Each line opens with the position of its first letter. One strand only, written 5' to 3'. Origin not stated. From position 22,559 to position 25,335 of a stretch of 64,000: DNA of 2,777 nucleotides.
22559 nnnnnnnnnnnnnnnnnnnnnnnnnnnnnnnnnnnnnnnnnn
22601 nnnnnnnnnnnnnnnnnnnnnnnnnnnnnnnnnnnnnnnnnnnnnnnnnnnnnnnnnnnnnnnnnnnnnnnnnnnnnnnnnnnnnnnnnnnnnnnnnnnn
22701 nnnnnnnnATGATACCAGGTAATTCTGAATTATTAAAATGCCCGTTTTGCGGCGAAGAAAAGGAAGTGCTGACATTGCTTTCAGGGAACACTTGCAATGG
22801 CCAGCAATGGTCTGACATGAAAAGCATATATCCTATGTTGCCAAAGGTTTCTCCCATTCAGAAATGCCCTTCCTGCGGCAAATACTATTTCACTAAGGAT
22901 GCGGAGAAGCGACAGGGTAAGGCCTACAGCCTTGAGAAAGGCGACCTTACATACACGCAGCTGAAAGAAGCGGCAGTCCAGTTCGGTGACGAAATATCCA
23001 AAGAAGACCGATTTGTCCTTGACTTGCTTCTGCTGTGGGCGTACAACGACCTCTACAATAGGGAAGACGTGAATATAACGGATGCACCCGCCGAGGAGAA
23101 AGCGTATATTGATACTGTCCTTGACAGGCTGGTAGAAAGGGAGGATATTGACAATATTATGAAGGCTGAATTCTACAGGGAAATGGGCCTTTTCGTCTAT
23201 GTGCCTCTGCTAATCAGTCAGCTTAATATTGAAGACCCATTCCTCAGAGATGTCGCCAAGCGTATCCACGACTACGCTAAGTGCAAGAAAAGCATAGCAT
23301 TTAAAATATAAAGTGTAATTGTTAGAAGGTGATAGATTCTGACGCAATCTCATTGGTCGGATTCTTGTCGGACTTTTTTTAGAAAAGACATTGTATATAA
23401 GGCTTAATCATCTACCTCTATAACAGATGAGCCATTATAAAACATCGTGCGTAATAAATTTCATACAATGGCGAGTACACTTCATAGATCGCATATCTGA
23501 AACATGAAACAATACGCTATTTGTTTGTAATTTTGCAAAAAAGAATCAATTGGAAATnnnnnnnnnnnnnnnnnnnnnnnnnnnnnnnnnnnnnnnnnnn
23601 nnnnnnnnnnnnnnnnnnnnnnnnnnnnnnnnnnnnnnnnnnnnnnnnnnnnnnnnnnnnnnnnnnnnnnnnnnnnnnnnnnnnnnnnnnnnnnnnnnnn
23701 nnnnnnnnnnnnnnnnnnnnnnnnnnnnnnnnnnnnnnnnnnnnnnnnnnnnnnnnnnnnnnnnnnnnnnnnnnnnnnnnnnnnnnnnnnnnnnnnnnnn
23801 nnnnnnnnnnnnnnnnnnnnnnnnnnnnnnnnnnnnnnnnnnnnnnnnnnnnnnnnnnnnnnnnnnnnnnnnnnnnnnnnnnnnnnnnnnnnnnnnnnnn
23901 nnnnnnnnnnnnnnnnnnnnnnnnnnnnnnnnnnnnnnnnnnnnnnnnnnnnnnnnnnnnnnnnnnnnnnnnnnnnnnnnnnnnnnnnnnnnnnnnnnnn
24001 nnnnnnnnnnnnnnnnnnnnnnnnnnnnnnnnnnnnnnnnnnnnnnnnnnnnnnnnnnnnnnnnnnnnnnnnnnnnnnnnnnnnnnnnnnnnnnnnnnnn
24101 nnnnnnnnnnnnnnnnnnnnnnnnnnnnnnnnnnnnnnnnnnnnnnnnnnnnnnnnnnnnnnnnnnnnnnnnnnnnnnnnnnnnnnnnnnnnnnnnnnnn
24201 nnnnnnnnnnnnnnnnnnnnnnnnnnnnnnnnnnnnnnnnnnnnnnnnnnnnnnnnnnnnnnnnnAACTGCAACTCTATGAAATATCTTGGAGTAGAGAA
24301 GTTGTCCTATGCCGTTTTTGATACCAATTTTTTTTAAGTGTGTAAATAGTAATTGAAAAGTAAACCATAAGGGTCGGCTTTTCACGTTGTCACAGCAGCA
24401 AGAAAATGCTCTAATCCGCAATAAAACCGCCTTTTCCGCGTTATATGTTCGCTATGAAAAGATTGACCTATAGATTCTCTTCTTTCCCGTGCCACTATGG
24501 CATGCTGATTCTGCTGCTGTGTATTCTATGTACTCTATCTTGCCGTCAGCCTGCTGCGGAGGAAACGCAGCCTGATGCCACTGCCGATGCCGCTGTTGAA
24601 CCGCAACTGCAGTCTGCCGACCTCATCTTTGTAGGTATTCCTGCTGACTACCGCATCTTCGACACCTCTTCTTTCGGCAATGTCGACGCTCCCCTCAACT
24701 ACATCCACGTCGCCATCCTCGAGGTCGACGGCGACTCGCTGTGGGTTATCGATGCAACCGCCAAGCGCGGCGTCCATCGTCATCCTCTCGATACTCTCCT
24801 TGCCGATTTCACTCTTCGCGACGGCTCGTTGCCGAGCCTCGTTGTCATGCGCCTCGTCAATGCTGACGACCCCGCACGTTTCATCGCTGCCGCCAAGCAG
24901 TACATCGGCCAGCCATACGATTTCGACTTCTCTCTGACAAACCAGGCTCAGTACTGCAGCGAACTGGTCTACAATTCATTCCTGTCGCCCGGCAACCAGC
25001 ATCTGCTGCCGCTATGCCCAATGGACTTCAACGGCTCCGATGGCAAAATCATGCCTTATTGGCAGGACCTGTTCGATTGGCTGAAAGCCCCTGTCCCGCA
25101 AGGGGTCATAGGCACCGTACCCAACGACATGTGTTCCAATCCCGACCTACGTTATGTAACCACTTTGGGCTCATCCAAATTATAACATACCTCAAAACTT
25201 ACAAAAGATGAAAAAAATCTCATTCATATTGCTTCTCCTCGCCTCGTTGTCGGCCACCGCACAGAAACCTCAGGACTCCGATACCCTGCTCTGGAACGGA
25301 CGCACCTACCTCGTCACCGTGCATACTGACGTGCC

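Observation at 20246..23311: Retron-like module whose accessory genes are a truncated DnaB-type ATPase and a zinc-ribbon protein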

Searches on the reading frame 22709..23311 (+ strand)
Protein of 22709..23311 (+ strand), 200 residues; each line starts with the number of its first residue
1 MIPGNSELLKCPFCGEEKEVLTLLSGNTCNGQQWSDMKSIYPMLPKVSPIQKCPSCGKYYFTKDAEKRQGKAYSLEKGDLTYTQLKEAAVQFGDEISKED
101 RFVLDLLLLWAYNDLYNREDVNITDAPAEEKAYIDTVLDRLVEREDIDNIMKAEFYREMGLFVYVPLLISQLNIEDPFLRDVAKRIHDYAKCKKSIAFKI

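Call 3: search_protein_families(library=padloc, proteins=[window:22709-23311:+], max_evalue=0.01)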
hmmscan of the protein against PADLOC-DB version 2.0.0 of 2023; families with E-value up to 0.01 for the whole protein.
window:22709-23311:+ (200 aa): 0 families

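Call 4: search_protein_families(library=pfam, proteins=[window:22709-23311:+], max_evalue=0.01)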
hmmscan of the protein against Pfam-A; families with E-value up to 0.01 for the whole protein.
window:22709-23311:+ (200 aa): 4 families
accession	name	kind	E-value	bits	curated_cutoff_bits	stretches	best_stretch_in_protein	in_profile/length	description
PF14354.12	Lar_restr_allev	-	0.00048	20.8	28.6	0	7-20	2-15/58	Restriction alleviation protein Lar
PF08271.17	Zn_Ribbon_TF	-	0.0038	17.2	29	0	52-66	2-16/43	TFIIB zinc-binding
PF12760.12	Zn_ribbon_IS1595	-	0.0063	16.9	25.4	0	52-68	20-38/46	Transposase zinc-ribbon domain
PF12172.15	zf-ChsH2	-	0.0091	16.2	23.2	0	50-61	11-22/37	ChsH2, rubredoxin-like zinc ribbon domain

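Call 17: find_homologous_proteins(query=window:22709-23311:+)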
Query window:22709-23311:+ (200 aa): 289 proteins with E <= 0.001 among 380 candidates; the best 120 are listed.
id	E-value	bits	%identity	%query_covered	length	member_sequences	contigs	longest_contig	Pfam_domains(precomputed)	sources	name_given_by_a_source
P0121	2.0e-131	453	100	100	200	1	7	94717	-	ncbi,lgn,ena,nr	ncbi:MAG: hypothetical protein J6X86_04190 [Bacteroidales bacterium]|nr:hypothetical protein [Bacter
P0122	1.1e-78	281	63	100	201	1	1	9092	-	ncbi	-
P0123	1.7e-78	281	62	100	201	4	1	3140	-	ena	-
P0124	4.9e-78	279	63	100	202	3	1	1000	-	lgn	-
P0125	6.8e-78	279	63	100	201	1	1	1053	-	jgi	jgi:hypothetical protein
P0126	8.4e-78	278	62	100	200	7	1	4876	-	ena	-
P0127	1.1e-76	275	61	100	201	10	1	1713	-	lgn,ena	-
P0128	1.5e-76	274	62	100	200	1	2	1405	-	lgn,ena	-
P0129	1.6e-76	274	62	100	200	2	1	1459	-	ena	-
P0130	7.9e-76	272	60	100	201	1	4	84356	-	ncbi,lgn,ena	-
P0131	1.0e-75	272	60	100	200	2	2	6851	-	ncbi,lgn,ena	-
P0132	9.3e-75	268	62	100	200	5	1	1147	-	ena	-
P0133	1.6e-74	268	60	100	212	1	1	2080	-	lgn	-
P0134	9.8e-74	265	59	100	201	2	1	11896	-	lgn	-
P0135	1.0e-73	265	60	100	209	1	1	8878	-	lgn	-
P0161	4.9e-40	155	41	100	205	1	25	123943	-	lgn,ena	-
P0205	6.7e-39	151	39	100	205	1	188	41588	-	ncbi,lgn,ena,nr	ncbi:MAG: hypothetical protein II235_01570 [Muribaculaceae bacterium]|nr:hypothetical protein [Murib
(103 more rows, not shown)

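Call 19: find_encoding_contigs(protein=P0161, flank=6000, max_places=3)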
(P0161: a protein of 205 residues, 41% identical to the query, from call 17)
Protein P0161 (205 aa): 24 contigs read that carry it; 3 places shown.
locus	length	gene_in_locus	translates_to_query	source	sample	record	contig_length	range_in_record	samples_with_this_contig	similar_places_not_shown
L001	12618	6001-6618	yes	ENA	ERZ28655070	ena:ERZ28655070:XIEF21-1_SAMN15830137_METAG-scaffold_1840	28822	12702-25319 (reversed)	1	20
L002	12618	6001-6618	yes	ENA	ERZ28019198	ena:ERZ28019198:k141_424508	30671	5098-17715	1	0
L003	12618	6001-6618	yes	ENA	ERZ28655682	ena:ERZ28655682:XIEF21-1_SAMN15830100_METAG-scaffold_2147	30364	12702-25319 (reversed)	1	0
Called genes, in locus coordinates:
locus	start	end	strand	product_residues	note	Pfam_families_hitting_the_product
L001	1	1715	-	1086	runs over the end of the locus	PF01807:Zn_ribbon_DnaG, PF08275:DNAG_N, PF13155:Toprim_2 (faint)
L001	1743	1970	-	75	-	-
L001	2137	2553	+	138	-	-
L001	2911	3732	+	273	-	PF00293:NUDIX, PF19368:WHD_AraR, PF21906:WHD_NrtR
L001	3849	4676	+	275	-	PF03747:ADP_ribosyl_GH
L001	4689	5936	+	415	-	-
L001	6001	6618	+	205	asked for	-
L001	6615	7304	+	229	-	-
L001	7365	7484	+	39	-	-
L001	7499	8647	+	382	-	-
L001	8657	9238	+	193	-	-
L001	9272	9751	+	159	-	-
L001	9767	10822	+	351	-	PF02698:DUF218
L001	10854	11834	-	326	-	PF00106:adh_short (weak), PF01073:3Beta_HSD, PF01370:Epimerase, PF02719:Polysacc_synt_2, PF07993:NAD_binding_4 (faint), PF13460:NAD_binding_10, PF16363:GDP_Man_Dehyd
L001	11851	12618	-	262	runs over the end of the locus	-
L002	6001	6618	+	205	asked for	-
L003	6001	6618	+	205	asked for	-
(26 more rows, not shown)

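Call 20: find_encoding_contigs(protein=P0205, flank=6000, max_places=3)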
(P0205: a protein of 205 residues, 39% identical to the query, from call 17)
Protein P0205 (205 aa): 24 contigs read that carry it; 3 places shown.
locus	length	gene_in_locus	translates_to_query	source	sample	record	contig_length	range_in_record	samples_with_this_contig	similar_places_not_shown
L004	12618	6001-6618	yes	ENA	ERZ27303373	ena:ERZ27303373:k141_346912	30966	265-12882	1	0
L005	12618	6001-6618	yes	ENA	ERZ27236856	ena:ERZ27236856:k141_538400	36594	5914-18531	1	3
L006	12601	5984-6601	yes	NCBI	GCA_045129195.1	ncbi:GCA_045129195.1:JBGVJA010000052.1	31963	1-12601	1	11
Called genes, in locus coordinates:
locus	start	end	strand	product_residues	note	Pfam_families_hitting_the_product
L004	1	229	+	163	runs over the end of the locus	?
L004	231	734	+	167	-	-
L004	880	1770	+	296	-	-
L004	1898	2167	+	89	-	-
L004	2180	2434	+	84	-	-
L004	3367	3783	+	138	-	-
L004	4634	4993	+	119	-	PF28474:DUF8412 (weak)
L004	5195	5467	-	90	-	-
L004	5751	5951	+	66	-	PF13975:gag-asp_proteas (weak)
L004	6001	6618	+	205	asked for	-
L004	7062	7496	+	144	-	-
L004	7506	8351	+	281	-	PF07007:LprI (faint)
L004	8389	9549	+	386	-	-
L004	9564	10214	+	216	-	PF02698:DUF218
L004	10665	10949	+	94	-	PF02525:Flavodoxin_2 (weak), PF03358:FMN_red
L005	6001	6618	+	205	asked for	-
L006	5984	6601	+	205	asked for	-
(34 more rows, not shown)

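Call 21: find_encoding_contigs(protein=P0130, flank=6000, max_places=3)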
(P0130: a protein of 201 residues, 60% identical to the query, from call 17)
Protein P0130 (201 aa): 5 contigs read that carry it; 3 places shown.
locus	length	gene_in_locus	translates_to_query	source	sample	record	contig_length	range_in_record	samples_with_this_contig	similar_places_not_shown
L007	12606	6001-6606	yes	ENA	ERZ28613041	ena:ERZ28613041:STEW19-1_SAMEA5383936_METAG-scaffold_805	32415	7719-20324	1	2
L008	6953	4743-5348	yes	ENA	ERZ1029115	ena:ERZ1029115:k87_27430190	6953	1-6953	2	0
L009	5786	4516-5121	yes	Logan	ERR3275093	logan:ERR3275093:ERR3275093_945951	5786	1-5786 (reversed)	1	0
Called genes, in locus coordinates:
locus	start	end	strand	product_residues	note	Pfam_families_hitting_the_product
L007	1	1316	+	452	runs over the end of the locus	PF01548:DEDD_Tnp_IS110, PF02371:Transposase_20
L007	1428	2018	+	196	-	-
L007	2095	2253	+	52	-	-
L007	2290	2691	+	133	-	-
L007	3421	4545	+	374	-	PF00078:RVT_1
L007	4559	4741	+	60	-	PF03796:DnaB_C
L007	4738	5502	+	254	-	PF03796:DnaB_C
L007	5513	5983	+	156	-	PF00226:DnaJ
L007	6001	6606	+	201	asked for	-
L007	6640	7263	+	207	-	-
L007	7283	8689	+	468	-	PF03747:ADP_ribosyl_GH, PF08837:DUF1810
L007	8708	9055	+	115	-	-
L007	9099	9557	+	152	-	PF00772:DnaB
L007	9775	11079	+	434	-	PF13173:AAA_14, PF13635:DUF4143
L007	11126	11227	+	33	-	-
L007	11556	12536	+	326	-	PF13793:Pribosyltran_N, PF00156:Pribosyltran, PF14572:Pribosyl_synth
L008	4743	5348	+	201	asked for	-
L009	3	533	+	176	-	?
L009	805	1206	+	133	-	-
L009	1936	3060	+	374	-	PF00078:RVT_1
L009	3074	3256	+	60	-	PF03796:DnaB_C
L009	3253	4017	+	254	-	PF03796:DnaB_C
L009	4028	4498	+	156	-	PF00226:DnaJ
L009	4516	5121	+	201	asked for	-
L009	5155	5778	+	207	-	-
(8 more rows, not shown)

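Call 41: search_protein_families(library=ncbifam, proteins=[window:22709-23311:+], max_evalue=0.01)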
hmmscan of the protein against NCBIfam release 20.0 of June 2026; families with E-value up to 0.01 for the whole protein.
window:22709-23311:+ (200 aa): 2 families
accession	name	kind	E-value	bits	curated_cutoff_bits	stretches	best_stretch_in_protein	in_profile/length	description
TIGR03655.1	anti_R_Lar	subfamily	0.00099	19.4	39.6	0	8-21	1-14/55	Lar family restriction alleviation protein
TIGR03831.1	YgiT_finger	domain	0.0047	17.2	20.2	0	49-64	31-46/46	YgiT-type zinc finger protein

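Call 42: search_protein_families(library=phrogs, proteins=[window:22709-23311:+], max_evalue=0.001)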
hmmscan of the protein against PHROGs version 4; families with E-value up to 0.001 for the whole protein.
window:22709-23311:+ (200 aa): 1 family
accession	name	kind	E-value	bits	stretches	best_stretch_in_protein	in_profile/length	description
phrog_2945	-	unknown function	0.00075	20.3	0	47-70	6-29/68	-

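Call 46: predict_structure(alignment_id=A3)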
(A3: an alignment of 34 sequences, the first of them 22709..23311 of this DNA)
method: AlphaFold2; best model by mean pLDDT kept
length: 200 residues; sequences in the alignment: 34
mean_pLDDT: 95.0   pTM: 0.90
mean pLDDT of the five models: 95.0, 94.5, 94.2, 93.9, 90.3
residues with pLDDT >= 90: 187; 70-90: 13; 50-70: 0; < 50: 0
segments of 3 or more residues with pLDDT < 50: none
pLDDT, mean of each block of 10 residues (from residue 1): 94 97 94 95 96 98 96 94 98 95 98 93 85 96 93 96 95 94 97 95
secondary structure, 60 per line:
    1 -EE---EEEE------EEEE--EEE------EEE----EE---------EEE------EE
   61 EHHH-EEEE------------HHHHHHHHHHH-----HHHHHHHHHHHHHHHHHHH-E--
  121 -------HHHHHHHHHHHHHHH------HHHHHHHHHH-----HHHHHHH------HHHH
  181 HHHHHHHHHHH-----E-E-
elements in order: E7-10 E17-20 E23-25 E32-34 E50-52 E59-61 E66-69 H82-92 H98-116 H128-142 H149-158 H164-170 H177-191

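Call 49: fold_search(model_id=the predicted structure, library=pdb)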
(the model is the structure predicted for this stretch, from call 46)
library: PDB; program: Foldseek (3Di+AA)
matches with E <= 10: 251; with E <= 0.001: 0
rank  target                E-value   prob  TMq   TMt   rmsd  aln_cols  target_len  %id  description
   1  9f35_A                1.4e-01  0.14  0.14  0.13  14.4       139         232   19  Co-crystal structure of 14-3-3sigma in complex with B-Raf pS365 phosphopeptide (released 2025-02-05)
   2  7kv1_B                2.8e-01  0.35  0.23  0.12   8.1       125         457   14  Surface glycan-binding protein A from Bacteroides uniformis (released 2021-02-17)
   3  8apa_J1               3.1e-01  0.51  0.29  0.33   7.0       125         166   10  rotational state 1a of the Trypanosoma brucei mitochondrial ATP synthase dimer (released 2022-10-26)
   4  6qzr_G                3.3e-01  0.09  0.13  0.12  13.2       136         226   16  14-3-3 sigma in complex with FOXO1 pT24 peptide (released 2019-07-31)
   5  8rrl_B                3.9e-01  0.08  0.13  0.12  13.8       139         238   16  14-3-3 sigma complexed with a phosphopeptide optimized for a Fusicoccin-mediated stabilization of the complex (released 2025-02-12)
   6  6qzr_D                4.1e-01  0.10  0.14  0.13  13.9       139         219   18  14-3-3 sigma in complex with FOXO1 pT24 peptide (released 2019-07-31)
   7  8rrm_B                4.3e-01  0.08  0.13  0.11  14.2       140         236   17  tripartite complex between 14-3-3 sigma, Fusicoccin-A, and a phosphopeptide optimized for a Fusicoccin-mediated stabil (released 2025-02-12)
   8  6yo8_C                4.6e-01  0.08  0.13  0.12  14.2       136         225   14  Binary complex of 14-3-3 zeta with Glucocorticoid Receptor (GR) pT524 peptide (released 2021-03-24)
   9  8rrl_A                4.9e-01  0.08  0.13  0.11  13.6       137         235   16  14-3-3 sigma complexed with a phosphopeptide optimized for a Fusicoccin-mediated stabilization of the complex (released 2025-02-12)
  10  6yr6_C                5.1e-01  0.08  0.13  0.12  13.7       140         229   16  14-3-3 sigma in complex with hDM2-186 peptide (released 2021-11-03)
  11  9l5o_A                5.8e-01  0.28  0.27  0.13   7.8       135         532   13  Crystal structure of the mutant Y549A of collagenase VhaC (released 2025-11-05)
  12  3p1n_A                5.8e-01  0.08  0.13  0.12  14.4       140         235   19  Crystal structure of human 14-3-3 sigma in complex with TASK-3 peptide (released 2011-10-12)
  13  6f5d_J                6.5e-01  0.35  0.29  0.33   6.7       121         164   11  Trypanosoma brucei F1-ATPase (released 2018-02-21)
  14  7kv1_A                6.8e-01  0.25  0.24  0.13   8.6       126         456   11  Surface glycan-binding protein A from Bacteroides uniformis (released 2021-02-17)
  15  6fbw_A                7.7e-01  0.07  0.13  0.12  13.9       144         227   17  Crystal structure of C-terminal modified Tau peptide-hybrid 4.2f-II with 14-3-3sigma (released 2018-05-16)
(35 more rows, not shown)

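Call 52: find_related_loci(query=A3, collection=metagenome_contigs, flank=5000)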
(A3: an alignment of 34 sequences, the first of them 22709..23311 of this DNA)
Query A3 (200 aa) in metagenome_contigs; peptide patterns used: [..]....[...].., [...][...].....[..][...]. (x = any residue, [..] = any of these).
430 stretches matched a pattern; 124 encode a relative of the query (tblastn E <= 1e-3); the best 80 are kept; 80 distinct loci.
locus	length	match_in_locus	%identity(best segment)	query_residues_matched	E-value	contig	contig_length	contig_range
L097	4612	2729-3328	60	1-200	2e-81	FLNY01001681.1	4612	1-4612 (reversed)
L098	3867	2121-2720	59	1-200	5e-79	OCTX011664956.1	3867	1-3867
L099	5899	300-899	55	1-200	4e-69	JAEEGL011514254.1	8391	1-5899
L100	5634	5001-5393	69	1-131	1e-60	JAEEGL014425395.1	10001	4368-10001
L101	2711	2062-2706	44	1-191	3e-57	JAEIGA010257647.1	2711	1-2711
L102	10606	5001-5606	43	1-200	3e-52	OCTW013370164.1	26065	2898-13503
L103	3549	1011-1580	43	1-190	5e-49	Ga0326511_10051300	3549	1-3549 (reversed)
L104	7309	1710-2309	41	1-200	4e-48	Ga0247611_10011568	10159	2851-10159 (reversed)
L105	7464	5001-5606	42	1-200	5e-47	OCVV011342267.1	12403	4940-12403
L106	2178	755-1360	40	1-178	6e-47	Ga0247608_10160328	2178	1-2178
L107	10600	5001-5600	40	1-200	1e-46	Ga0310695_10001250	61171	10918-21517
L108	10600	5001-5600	39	1-200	1e-46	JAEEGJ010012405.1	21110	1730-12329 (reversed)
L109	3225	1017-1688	37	1-200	4e-46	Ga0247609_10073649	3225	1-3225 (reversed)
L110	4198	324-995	37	1-200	4e-46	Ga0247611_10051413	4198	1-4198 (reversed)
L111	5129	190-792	42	1-200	3e-46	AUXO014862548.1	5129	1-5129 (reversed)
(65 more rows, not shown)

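Call 58: search_protein_families(library=pfam, proteins=[L100:22-1764:+, L100:1770-3539:+, L100:4076-4744:+, L097:528-1142:+, L097:1458-1919:+, L097:3390-4286:+, L099:1272-1898:+, L099:1904-2440:+, L099:2444-3106:+, L099:3135-4754:+], max_evalue=0.001)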
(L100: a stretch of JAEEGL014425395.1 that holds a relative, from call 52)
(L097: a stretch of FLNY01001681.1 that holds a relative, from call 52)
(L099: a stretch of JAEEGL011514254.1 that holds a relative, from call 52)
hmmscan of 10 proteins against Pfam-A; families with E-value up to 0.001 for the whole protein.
L100:22-1764:+ (580 aa): 0 families

L100:1770-3539:+ (589 aa): 3 families
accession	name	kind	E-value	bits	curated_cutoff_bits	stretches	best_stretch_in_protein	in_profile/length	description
PF00664.28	ABC_membrane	-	9.2e-32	111.2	28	1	20-323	2-267/274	ABC transporter transmembrane region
PF00005.33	ABC_tran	-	4.1e-28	99.1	25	1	398-547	1-137/137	ABC transporter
PF02463.25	SMC_N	-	2.6e-06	27.5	40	1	412-587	28-209/220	RecF/RecN/SMC N terminal domain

L100:4076-4744:+ (222 aa): 0 families

L097:528-1142:+ (204 aa): 0 families

L097:1458-1919:+ (153 aa): 0 families

L097:3390-4286:+ (298 aa): 2 families
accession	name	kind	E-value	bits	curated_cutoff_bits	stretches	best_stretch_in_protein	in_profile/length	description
PF13280.12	WYL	-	2e-13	50.6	21.8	1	118-185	1-69/70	WYL domain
PF25583.1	WCX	-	7.2e-05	23.5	23.9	1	219-293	4-75/76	WCX domain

L099:1272-1898:+ (208 aa): 0 families

L099:1904-2440:+ (178 aa): 0 families

L099:2444-3106:+ (220 aa): 0 families

L099:3135-4754:+ (539 aa): 4 families
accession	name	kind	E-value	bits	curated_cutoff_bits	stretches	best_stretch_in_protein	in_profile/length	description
PF03796.21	DnaB_C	-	4.6e-91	305.2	27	1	201-463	2-255/255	DnaB-like helicase C terminal domain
PF00772.26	DnaB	-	3e-23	82.2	23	1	27-128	2-103/103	DnaB-like helicase N terminal domain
PF13481.12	AAA_25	-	2.7e-12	47.1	27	1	201-380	15-189/195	AAA domain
PF06745.19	ATPase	-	2e-07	31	26.6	1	203-367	3-154/231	KaiC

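Call 61: search_protein_families(library=padloc, proteins=[L007:5513-5983:+], max_evalue=0.001)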
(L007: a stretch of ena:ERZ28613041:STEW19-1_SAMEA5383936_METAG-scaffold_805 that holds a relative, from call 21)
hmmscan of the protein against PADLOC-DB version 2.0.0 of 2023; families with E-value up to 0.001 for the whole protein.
L007:5513-5983:+ (156 aa): 0 families

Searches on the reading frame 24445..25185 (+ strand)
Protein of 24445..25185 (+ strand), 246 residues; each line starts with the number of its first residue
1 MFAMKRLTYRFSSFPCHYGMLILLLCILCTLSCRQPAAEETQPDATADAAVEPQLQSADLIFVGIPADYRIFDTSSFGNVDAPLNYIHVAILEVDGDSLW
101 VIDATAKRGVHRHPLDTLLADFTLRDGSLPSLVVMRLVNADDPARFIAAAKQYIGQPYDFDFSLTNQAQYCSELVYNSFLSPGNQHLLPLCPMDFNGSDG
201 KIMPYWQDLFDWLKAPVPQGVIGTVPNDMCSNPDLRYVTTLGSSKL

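Call 41: search_protein_families(library=ncbifam, proteins=[window:24445-25185:+], max_evalue=0.01)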
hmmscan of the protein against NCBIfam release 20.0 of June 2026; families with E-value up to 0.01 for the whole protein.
window:24445-25185:+ (246 aa): 1 family
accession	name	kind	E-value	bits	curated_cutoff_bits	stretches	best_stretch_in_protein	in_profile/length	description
NF007458.0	PRK10030.1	equivalog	9.3e-11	41.6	216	1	84-179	48-142/205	YiiX family permuted papain-like enzyme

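Call 60: search_protein_families(library=pfam, proteins=[window:24445-25185:+], max_evalue=0.001)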
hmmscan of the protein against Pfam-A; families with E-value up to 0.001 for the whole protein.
window:24445-25185:+ (246 aa): 1 family
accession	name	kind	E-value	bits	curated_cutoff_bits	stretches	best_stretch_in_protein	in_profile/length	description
PF05708.18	Peptidase_C92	-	9.4e-19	68.5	27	1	82-238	22-165/166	Permuted papain-like amidase enzyme, YaeF/YiiX, C92 family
